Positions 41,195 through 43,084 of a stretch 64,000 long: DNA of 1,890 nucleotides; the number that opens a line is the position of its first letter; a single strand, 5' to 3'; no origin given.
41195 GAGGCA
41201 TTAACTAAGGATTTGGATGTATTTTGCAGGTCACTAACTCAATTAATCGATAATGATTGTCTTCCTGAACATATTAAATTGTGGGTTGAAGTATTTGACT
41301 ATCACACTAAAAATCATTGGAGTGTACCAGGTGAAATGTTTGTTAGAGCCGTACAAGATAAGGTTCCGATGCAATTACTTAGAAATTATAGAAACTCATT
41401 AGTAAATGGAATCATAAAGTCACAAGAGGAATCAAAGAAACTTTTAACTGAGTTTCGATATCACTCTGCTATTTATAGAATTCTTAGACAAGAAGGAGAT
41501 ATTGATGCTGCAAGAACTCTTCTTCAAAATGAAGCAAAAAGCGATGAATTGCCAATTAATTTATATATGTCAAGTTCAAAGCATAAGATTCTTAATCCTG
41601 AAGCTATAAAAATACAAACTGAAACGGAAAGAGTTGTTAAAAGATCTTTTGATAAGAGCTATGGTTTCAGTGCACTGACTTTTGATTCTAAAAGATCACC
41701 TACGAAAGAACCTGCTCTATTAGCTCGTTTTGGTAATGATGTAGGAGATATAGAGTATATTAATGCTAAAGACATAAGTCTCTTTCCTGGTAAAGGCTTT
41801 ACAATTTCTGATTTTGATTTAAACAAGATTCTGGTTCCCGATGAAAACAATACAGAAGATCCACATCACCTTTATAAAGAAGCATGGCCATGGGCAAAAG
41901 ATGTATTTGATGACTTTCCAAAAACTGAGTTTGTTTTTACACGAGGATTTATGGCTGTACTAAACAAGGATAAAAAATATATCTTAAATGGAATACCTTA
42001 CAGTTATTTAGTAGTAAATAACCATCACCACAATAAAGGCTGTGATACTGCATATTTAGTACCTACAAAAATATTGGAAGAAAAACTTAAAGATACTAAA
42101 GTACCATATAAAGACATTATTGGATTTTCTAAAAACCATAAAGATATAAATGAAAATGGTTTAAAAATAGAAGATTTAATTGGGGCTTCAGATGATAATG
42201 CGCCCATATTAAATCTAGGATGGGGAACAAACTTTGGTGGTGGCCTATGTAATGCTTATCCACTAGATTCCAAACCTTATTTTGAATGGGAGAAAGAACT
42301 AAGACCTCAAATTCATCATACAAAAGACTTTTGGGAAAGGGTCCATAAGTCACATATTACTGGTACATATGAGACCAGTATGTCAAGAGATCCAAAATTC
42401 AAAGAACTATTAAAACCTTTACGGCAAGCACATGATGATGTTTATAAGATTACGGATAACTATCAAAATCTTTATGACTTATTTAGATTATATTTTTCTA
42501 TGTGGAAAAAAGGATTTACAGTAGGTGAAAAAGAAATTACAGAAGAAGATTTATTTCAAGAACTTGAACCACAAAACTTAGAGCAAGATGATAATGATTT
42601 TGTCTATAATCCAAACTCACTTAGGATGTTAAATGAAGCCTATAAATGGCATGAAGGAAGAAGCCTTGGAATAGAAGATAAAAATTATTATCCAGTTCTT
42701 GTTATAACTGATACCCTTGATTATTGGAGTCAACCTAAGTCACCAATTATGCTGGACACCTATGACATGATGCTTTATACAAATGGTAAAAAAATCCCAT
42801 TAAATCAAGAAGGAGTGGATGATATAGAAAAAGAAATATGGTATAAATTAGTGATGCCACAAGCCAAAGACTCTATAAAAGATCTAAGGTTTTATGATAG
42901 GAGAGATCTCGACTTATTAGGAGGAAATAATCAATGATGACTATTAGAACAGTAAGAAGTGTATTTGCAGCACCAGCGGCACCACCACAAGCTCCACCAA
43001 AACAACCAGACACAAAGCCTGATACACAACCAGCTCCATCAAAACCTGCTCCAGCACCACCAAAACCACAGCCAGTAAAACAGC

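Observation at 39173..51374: Tandem triplet of large, unclassifiable paralogous proteins with coupled small Pro-rich partners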

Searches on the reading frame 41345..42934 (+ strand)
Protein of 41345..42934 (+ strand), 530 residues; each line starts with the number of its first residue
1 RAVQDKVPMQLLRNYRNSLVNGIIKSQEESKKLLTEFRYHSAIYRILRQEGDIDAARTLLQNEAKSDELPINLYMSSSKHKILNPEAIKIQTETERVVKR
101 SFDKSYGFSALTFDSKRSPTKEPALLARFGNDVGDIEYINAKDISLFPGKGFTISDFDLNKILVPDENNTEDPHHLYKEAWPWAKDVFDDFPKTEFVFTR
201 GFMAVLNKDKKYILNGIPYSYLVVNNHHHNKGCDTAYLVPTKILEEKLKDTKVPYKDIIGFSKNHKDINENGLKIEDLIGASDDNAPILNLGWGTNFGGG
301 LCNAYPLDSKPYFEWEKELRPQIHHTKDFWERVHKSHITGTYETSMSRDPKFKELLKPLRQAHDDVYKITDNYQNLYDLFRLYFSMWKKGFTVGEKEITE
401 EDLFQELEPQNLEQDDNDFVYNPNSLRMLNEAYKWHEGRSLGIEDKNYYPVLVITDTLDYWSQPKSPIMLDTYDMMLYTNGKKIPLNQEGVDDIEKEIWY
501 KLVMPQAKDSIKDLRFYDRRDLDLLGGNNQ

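Call 14: find_homologous_proteins(query=window:41345-42934:+, max_evalue=0.001)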
Query window:41345-42934:+ (530 aa): 15 proteins with E <= 0.001 among 7347 candidates.
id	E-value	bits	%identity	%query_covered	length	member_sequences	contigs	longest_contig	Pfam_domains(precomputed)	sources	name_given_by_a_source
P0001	2.6e-137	477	47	98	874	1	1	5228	-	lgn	-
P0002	3.3e-134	467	45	98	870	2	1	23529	-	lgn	-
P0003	2.2e-132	461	47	97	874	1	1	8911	-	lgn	-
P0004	2.0e-110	388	41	98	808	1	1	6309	-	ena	-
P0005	4.3e-106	374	41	98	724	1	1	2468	-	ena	-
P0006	1.5e-101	359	40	99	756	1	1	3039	-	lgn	-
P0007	5.9e-95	337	37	98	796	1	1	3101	-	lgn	-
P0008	1.1e-81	293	41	64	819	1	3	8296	-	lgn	-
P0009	1.1e-73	267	36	96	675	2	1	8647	-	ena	-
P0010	7.1e-54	201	30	79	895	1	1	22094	-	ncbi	-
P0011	1.1e-52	198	29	80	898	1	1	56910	-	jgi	jgi:hypothetical protein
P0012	2.4e-49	187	30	79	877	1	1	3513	-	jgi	jgi:hypothetical protein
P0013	8.6e-45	171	28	79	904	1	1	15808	-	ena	-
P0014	2.2e-43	167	28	79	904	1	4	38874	-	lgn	-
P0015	2.2e-40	157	29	75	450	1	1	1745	-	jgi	jgi:hypothetical protein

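Call 19: find_encoding_contigs(protein=P0002, flank=10000, max_places=3)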
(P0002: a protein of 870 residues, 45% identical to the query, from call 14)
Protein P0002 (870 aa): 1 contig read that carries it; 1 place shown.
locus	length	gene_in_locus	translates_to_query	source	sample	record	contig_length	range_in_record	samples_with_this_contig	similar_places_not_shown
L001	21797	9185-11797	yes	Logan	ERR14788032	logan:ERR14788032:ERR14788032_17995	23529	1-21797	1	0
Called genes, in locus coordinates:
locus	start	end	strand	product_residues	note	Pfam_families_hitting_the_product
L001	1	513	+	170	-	?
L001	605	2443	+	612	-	PF00501:AMP-binding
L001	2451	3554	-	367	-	PF13167:GTP-bdg_N, PF16360:GTP-bdg_M, PF03193:RsgA_GTPase (faint), PF01926:MMR_HSR1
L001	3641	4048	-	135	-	PF02566:OsmC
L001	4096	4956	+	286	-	PF00795:CN_hydrolase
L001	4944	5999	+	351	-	PF04371:PAD_porph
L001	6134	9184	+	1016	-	-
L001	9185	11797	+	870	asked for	-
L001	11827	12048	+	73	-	-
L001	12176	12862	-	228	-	-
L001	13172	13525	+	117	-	PF05973:Gp49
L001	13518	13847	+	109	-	PF13560:HTH_31, PF12844:HTH_19 (weak), PF13443:HTH_26 (weak), PF01381:HTH_3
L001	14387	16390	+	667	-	PF22745:Nlig-Ia, PF01653:DNA_ligase_aden, PF00633:HHH (faint), PF03120:OB_DNA_ligase, PF03119:DNA_ligase_ZBD, PF12826:HHH_2, PF14520:HHH_5 (weak), PF00533:BRCT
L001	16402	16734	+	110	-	-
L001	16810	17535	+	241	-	-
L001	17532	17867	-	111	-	-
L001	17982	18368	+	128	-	-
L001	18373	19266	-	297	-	PF01479:S4, PF00849:PseudoU_synth_2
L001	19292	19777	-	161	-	PF01252:Peptidase_A8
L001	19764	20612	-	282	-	PF25084:LbH_EIF2B (faint), PF00132:Hexapep (weak), PF25087:GMPPB_C (faint), PF00132:Hexapep, PF13720:Acetyltransf_11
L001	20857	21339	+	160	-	-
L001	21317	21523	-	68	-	-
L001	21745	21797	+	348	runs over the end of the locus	-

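Call 20: find_encoding_contigs(protein=P0011, flank=10000, max_places=3)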
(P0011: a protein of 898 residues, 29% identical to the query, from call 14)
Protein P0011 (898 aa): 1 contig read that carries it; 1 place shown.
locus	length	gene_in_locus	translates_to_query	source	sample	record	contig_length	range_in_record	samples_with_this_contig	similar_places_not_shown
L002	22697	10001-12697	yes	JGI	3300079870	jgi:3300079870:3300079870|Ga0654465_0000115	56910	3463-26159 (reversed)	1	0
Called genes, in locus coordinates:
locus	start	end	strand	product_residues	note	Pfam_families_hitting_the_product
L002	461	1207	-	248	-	PF00106:adh_short, PF08659:KR, PF13561:adh_short_C2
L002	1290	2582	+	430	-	PF00070:Pyr_redox (faint), PF01266:DAO (faint), PF07992:Pyr_redox_2, PF13450:NAD_binding_8 (faint), PF13454:NAD_binding_9 (faint), PF22366:NDH2_C (weak)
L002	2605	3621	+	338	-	PF01171:ATP_bind_3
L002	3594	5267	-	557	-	-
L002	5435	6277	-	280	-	PF00142:Fer4_NifH (weak), PF01656:CbiA, PF02374:ArsA_ATPase (weak), PF06564:CBP_BcsQ, PF09140:MipZ (weak), PF10609:ParA, PF13614:AAA_31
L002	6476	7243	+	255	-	PF00121:TIM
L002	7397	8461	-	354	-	-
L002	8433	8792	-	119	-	-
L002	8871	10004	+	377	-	PF02445:NadA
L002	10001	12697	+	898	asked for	-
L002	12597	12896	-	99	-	-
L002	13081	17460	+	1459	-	PF07691:PA14, PF10528:GLEYA (faint), PF07691:PA14, PF03160:Calx-beta (weak), PF00331:Glyco_hydro_10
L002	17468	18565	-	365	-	PF13593:SBF_like, PF01758:SBF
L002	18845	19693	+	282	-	PF00069:Pkinase, PF07714:PK_Tyr_Ser-Thr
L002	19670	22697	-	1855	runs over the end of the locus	PF13181:TPR_8 (faint), PF13191:AAA_16, PF13424:TPR_12 (faint), PF00515:TPR_1 (faint), PF07719:TPR_2 (faint), PF00512:HisKA, PF02518:HATPase_c, PF00072:Response_reg, +1 more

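Call 23: find_encoding_contigs(protein=P0010, flank=10000, max_places=3)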
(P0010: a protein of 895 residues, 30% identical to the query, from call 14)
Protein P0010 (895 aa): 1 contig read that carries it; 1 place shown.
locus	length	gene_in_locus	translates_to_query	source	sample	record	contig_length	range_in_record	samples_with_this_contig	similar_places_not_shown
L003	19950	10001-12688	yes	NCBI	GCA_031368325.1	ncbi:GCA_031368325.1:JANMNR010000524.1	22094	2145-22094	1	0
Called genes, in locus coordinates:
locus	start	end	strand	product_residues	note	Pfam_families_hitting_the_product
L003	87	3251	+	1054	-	PF07635:PSCyt1, PF07583:PSCyt2, PF13385:Laminin_G_3, PF07587:PSD1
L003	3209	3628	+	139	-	PF07394:DUF1501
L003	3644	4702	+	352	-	PF07394:DUF1501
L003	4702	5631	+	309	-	PF13385:Laminin_G_3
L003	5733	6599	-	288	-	-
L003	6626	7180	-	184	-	-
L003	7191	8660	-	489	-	PF00884:Sulfatase, PF16347:SGSH_C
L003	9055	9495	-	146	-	PF13366:PDDEXK_3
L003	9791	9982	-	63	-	-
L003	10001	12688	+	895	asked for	-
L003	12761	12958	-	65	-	-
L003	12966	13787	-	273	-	-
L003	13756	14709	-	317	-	PF12122:Rhomboid_N, PF01694:Rhomboid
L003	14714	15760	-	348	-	-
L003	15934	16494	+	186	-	PF10816:DUF2760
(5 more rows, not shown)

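Call 24: find_encoding_contigs(protein=P0009, flank=10000, max_places=3)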
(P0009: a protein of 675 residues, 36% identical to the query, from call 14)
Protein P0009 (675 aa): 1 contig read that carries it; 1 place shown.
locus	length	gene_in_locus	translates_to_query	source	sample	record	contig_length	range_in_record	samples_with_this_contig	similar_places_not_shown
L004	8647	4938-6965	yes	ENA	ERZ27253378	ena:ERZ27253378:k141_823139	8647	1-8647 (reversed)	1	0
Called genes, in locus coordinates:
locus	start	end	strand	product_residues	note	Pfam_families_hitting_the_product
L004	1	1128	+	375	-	?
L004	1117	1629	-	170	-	-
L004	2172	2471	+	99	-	PF02201:SWIB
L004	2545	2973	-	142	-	PF00085:Thioredoxin (weak)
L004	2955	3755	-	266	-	PF00085:Thioredoxin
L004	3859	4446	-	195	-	PF01726:LexA_DNA_bind (weak), PF00717:Peptidase_S24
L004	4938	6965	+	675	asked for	-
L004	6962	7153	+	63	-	-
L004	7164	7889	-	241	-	-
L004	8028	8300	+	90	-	-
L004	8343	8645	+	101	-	?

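Call 26: find_encoding_contigs(protein=P0003, flank=10000, max_places=3)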
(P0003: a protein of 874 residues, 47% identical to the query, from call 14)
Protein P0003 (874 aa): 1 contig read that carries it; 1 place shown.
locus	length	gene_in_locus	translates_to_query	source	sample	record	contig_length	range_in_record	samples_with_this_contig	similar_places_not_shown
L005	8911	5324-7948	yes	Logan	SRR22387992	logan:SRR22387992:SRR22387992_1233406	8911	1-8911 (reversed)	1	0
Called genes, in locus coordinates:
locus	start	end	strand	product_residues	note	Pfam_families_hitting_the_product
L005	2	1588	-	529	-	?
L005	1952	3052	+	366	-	PF26314:MptA_B_family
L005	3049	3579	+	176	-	PF02834:LigT_PEase (faint)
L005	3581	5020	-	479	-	PF13482:RNase_H_2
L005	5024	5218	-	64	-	-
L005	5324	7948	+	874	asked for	-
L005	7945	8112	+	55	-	-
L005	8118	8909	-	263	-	?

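Call 27: find_encoding_contigs(protein=P0004, flank=10000, max_places=3)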
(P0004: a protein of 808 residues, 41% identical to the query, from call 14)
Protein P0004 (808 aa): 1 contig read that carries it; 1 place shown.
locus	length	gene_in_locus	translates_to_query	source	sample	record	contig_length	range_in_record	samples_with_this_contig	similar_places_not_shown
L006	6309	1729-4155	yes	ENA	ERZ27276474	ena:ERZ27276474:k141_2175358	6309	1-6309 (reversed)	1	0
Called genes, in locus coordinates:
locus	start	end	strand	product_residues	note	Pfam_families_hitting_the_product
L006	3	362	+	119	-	?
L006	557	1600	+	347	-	PF04371:PAD_porph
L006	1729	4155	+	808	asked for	-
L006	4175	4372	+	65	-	-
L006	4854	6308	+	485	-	?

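Call 28: find_encoding_contigs(protein=P0014, flank=10000, max_places=3)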
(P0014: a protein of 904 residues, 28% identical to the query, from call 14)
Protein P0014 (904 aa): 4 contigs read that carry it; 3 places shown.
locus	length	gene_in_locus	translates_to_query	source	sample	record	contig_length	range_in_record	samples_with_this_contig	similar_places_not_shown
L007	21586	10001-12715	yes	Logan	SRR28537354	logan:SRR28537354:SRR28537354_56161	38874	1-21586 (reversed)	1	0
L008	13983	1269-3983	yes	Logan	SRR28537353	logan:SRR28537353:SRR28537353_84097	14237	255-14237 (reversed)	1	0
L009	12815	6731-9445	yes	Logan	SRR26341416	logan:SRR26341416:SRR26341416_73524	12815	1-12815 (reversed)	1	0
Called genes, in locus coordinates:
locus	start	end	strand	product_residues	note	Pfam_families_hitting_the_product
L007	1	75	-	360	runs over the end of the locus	PF13458:Peripla_BP_6, PF01094:ANF_receptor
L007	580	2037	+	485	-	PF11074:DUF2779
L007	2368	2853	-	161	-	PF03734:YkuD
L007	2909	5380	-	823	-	PF00580:UvrD-helicase, PF13245:AAA_19, PF13604:AAA_30 (faint), PF13361:UvrD_C, PF13538:UvrD_C_2 (weak)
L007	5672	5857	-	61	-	-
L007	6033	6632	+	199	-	PF01728:FtsJ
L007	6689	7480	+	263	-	PF02405:MlaE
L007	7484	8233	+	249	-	PF00005:ABC_tran, PF13304:AAA_21 (faint)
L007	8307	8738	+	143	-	PF02470:MlaD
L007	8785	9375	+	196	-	PF05494:MlaC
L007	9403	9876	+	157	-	PF00075:RNase_H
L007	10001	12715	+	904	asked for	-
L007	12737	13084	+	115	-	-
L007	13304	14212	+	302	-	PF18927:CrtO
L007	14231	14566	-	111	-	-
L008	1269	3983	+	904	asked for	-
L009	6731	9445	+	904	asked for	-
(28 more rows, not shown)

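Call 47: find_related_loci(query=A4, collection=genome_contigs, flank=10000)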
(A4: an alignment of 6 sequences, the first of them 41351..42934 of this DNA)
Query A4 (528 aa) in genome_contigs; peptide patterns used: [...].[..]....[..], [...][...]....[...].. (x = any residue, [..] = any of these).
86 stretches matched a pattern; 2 encode a relative of the query (tblastn E <= 1e-3); 2 distinct loci.
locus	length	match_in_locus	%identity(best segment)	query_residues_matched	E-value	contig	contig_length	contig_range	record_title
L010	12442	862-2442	44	9-522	2e-139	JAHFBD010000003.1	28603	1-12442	MAG: Candidatus Melainabacteria bacterium isolate nzgw190 NODE_920_length_28604_cov_3.196854, whole genome shotgun seque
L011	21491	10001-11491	44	31-520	2e-123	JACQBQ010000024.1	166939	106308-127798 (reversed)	MAG: Candidatus Melainabacteria bacterium isolate NC_groundwater_946_Pr1_S-0.2um_34_28 Montesol18-Sp2_coassembly_scaffol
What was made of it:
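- Tried and rejected: It was repeated with a tighter alignment (call 47).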

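Call 54: predict_structure(alignment_id=A2)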
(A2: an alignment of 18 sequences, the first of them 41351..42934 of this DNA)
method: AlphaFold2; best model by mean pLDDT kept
length: 528 residues; sequences in the alignment: 18
mean_pLDDT: 86.0   pTM: 0.89
mean pLDDT of the five models: 86.0, 85.6, 84.7, 84.3, 81.4
residues with pLDDT >= 90: 276; 70-90: 198; 50-70: 26; < 50: 28
segments of 3 or more residues with pLDDT < 50: 393-410, 523-528
pLDDT, mean of each block of 10 residues (from residue 1): 73 85 89 90 89 89 88 70 92 95 84 88 91 93 88 91 84 90 94 94 95 95 79 94 94 83 91 90 91 91 90 90 88 87 74 92 97 97 87 46 40 53 89 93 92 90 89 91 91 91 87 88 44
secondary structure, 60 per line:
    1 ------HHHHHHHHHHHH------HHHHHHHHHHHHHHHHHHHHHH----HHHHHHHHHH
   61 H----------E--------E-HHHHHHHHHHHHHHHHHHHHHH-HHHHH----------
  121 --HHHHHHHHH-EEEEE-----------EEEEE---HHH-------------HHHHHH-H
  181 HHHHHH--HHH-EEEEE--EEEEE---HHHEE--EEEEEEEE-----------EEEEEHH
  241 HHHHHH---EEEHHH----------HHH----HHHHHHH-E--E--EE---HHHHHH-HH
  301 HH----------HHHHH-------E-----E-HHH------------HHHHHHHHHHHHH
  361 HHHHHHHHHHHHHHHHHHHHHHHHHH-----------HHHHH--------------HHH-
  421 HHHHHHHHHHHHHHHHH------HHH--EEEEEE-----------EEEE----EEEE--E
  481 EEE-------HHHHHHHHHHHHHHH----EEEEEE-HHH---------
elements in order: H7-18 H25-46 H51-61 H83-104 H106-110 H123-131 E133-137 E149-153 H173-178 H180-186 E193-197 E200-204 E215-222 E234-238 H239-246 E250-252 H273-279 H292-297 H299-302 H313-317 H348-386 H398-402 H421-437 E449-454 E466-469 E474-477 E480-483 H491-505 E510-515
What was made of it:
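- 39173..42937 (+): Gene A, 1254 aa. N-terminal alpha-solenoid (39173-41350) plus the conserved C-terminal domain (41351-42934). The C-terminal domain model has pLDDT 86 and pTM 0.89 (call 54).
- The C-terminal model is confident (call 54).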

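Call 61: search_protein_representatives(alignment_id=A3)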
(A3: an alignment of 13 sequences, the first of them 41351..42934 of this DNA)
Query: 13 sequences, 537 profile positions. Proteins with E-value up to 0.001 (for the whole library): 326; up to 1e-10: 294; up to 1e-30: 193. The best 150 are listed.
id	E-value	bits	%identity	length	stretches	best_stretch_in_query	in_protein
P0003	1.3e-231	786.3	-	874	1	3-535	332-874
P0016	1.1e-230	783.3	-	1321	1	2-535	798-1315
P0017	6.4e-229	777.5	-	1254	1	2-535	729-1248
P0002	5.0e-221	751.4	-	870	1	2-535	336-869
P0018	8.9e-220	747.3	-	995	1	3-535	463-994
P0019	1.1e-213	727.3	-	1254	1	3-535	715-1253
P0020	1.3e-212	723.6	-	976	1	4-536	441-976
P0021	3.3e-211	719.0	-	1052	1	2-535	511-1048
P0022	7.2e-206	701.4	-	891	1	3-535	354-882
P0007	1.3e-205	700.6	-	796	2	3-395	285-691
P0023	2.5e-204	696.3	-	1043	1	2-535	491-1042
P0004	4.9e-203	692.1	-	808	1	3-535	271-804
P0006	4.9e-199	678.8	-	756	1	2-535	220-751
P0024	6.0e-193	658.8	-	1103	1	3-535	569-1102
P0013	1.5e-185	634.4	-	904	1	2-536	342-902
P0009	4.8e-171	586.5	-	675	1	5-536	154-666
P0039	1.1e-133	463.2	-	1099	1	17-533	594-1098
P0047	2.0e-116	406.2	-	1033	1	7-533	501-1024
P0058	4.3e-105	368.8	-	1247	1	71-534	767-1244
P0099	5.8e-79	282.6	-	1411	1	6-521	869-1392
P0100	1.4e-77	278.0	-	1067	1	86-533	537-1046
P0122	8.2e-69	249.1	-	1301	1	33-531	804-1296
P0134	2.7e-58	214.4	-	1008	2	78-398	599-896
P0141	3.6e-56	207.3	-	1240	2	52-404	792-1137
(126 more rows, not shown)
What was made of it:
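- The family is rare and patchily distributed (calls 14, 61). The family is rare and accessory rather than core (call 61).
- Tried and rejected: The exhaustive HMMER search was what revealed the 326 clusters (call 61).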

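Call 64: search_protein_families(library=pfam, proteins=[P0099, P0122, P0141, P0058, P0039, P0047, P0100, P0134], max_evalue=0.01)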
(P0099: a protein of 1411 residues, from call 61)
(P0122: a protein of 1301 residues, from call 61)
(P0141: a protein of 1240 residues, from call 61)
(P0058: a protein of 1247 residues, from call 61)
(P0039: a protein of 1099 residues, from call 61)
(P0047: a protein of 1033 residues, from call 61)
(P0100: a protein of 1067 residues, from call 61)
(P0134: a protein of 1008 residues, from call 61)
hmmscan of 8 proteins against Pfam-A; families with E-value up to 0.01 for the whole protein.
P0099 (1411 aa): 0 families

P0122 (1301 aa): 0 families

P0141 (1240 aa): 1 family
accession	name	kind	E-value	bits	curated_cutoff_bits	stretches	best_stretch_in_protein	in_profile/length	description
PF03943.19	TAP_C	-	0.0075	16.3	21.3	0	221-243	23-45/49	TAP C-terminal domain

P0058 (1247 aa): 1 family
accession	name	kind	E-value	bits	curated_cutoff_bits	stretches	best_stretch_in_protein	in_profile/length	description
PF22876.1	SBE2_N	-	0.0081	16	27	0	1108-1137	247-276/302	SBE2, N-terminal domain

P0039 (1099 aa): 0 families

P0047 (1033 aa): 0 families

P0100 (1067 aa): 0 families

P0134 (1008 aa): 0 families

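Call 68: find_encoding_contigs(protein=P0017, flank=2000, max_places=4)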
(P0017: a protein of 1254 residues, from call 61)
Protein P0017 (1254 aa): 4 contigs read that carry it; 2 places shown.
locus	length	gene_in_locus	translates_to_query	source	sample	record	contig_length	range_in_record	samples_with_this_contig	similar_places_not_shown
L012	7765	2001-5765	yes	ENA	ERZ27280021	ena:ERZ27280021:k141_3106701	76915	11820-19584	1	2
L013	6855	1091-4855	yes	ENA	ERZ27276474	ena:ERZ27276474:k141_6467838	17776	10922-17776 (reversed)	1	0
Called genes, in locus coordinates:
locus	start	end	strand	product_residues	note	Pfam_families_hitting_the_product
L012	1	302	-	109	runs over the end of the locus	PF01934:HepT-like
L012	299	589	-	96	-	PF01909:NTP_transf_2, PF18765:Polbeta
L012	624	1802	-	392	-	PF13173:AAA_14, PF13635:DUF4143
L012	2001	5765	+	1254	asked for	-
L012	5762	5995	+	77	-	-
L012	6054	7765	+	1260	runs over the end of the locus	-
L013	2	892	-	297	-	?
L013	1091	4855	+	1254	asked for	-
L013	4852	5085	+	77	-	-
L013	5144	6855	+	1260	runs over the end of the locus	-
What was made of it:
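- Checked: The A-partner-B arrangement also recurs in two independent ENA assemblies (call 68).
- The A-partner-B junction is present in two independent assemblies (call 68).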

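Call 70: search_protein_families(library=ncbifam, proteins=[P0010, P0099], max_evalue=0.1)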
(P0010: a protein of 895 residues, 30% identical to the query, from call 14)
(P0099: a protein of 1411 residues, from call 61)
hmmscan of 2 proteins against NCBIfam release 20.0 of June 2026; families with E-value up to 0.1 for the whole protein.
P0010 (895 aa): 0 families

P0099 (1411 aa): 0 families

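Call 71: search_protein_families(library=padloc, proteins=[P0010, P0099], max_evalue=0.1)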
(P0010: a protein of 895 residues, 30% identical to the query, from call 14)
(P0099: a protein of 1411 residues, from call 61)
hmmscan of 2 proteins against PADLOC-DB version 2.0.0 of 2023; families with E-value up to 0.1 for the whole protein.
P0010 (895 aa): 0 families

P0099 (1411 aa): 0 families

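Call 72: fold_search(model_id=the predicted structure, library=pdb)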
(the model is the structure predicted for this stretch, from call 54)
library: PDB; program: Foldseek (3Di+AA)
matches with E <= 10: 102; with E <= 0.001: 0
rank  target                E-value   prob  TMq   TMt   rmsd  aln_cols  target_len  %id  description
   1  3h0l_B                6.8e-01  0.02  0.06  0.07  18.4       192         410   12  Structure of trna-dependent amidotransferase gatcab from aquifex aeolicus (released 2009-07-21)
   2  9ir4_A                1.1e+00  0.02  0.06  0.03  22.7       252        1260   11  Cryo-EM structure of Nipah virus L-P (H1165Y) polymerase complex (released 2024-12-11)
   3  9gjt_A                1.2e+00  0.02  0.06  0.03  20.9       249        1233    8  Structure of Nipah Virus RNA Polymerase Complex - Apo state (released 2025-03-05)
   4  9bdq_A                1.3e+00  0.01  0.06  0.03  22.1       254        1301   11  The structure of NiV L-P complex (released 2025-01-29)
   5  9iva_A                1.5e+00  0.01  0.06  0.03  22.8       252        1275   11  Cryo-EM structure of the full-length Nipah Virus L Protein bound by Phosphoprotein Tetramer (released 2025-05-21)
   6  8day_B                1.5e+00  0.01  0.07  0.09  15.2       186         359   10  Crystal Structure of DMATS1 prenyltransferase in complex with L-Tyr and DMSPP (released 2022-09-28)
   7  9fux_A                1.8e+00  0.01  0.05  0.03  24.1       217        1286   12  Cryo-EM structure of the Nipah virus polymerase (L) bound to the tetrameric phosphoprotein (P) (released 2025-01-08)
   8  8zpv_A                1.8e+00  0.01  0.05  0.03  22.6       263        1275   13  Nipah virus polymerase complex (released 2024-11-13)
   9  9muw_A                1.9e+00  0.02  0.06  0.03  21.6       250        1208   10  Cryo-EM structure of a truncated Nipah virus (Malaysia Strain) L:P complex (released 2025-07-30)
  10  9knz_A                2.0e+00  0.01  0.05  0.03  22.8       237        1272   13  ERDRP-0519-bound Nipah virus L-P complex (released 2025-07-16)
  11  5d1s                  2.3e+00  0.01  0.08  0.08  20.1       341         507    9  Anthrax toxin lethal factor with hydroxamic acid inhibitor (released 2015-11-11)
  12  9cok_A                2.3e+00  0.01  0.06  0.03  22.8       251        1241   11  Cryo-EM structure of the Nipah virus (Malaysia Strain) L:P complex (released 2025-07-23)
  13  5njk_C                2.7e+00  0.02  0.05  0.15  13.1       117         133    9  PTB domain of human Numb isoform-1 (released 2017-12-13)
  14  9iv9_A                2.7e+00  0.01  0.06  0.03  23.4       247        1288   14  Cryo-EM structure of a truncated Nipah Virus L Protein bound by Phosphoprotein Tetramer (released 2025-05-21)
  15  9pvg_A                3.0e+00  0.02  0.05  0.17  16.1       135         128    9  Co-crystal structure of two CCM2 PTB domains bound to a KRIT1 peptide encompassing NPxF2 and NPxF3 (released 2026-01-28)
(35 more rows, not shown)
